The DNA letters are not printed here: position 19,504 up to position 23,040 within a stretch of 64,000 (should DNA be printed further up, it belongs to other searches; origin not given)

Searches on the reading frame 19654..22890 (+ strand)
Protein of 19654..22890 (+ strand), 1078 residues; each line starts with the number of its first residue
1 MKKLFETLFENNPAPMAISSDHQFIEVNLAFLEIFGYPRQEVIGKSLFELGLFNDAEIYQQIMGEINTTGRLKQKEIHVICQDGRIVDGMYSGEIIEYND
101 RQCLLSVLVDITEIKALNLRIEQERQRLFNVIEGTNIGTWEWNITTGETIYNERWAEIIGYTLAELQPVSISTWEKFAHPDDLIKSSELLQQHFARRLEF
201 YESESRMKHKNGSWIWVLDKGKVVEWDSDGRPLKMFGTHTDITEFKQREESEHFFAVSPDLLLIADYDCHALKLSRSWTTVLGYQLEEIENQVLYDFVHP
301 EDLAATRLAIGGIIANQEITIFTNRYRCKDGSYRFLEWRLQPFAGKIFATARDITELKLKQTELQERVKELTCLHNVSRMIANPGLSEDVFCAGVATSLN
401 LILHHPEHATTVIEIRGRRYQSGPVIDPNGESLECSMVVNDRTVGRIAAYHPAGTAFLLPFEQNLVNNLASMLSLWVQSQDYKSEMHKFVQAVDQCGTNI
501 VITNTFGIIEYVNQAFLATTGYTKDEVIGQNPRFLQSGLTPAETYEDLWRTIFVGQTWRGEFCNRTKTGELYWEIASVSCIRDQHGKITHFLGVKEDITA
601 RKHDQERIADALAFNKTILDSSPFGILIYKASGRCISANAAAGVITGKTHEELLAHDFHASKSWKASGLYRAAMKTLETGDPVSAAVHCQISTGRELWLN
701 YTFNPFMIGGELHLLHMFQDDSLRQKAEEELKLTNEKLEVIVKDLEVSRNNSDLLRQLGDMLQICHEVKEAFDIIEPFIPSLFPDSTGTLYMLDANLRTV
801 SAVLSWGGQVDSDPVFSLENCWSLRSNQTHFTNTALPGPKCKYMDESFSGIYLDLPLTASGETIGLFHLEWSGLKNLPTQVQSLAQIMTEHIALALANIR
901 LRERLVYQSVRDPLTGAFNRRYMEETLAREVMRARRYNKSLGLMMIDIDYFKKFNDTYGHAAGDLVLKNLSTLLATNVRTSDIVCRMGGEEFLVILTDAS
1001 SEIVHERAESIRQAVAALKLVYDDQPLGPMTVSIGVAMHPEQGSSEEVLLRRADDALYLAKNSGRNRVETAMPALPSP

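Call 50: search_protein_families(library=pfam, proteins=[window:19654-22890:+], max_evalue=0.00001)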
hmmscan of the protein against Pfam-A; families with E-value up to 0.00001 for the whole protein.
window:19654-22890:+ (1078 aa): 7 families
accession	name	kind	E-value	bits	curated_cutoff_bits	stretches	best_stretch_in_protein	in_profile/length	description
PF08447.18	PAS_3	-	1.7e-54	182.5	25.6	3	151-239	4-89/89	PAS fold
PF13426.13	PAS_9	-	8.8e-50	167.7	27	2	500-600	4-103/103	PAS domain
PF00990.26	GGDEF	-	2.1e-49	167.8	23.8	1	910-1067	2-161/161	Diguanylate cyclase, GGDEF domain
PF00989.32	PAS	-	5.1e-38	130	22.6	2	489-598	3-113/113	PAS fold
PF08448.16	PAS_4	-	6.3e-29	100.9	23.1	0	256-358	2-109/110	PAS fold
PF13188.13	PAS_8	-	2.3e-21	75.4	21.8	1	4-50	2-49/65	PAS domain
PF14598.12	PAS_11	-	3.8e-06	27.3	25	0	273-331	16-74/109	PAS domain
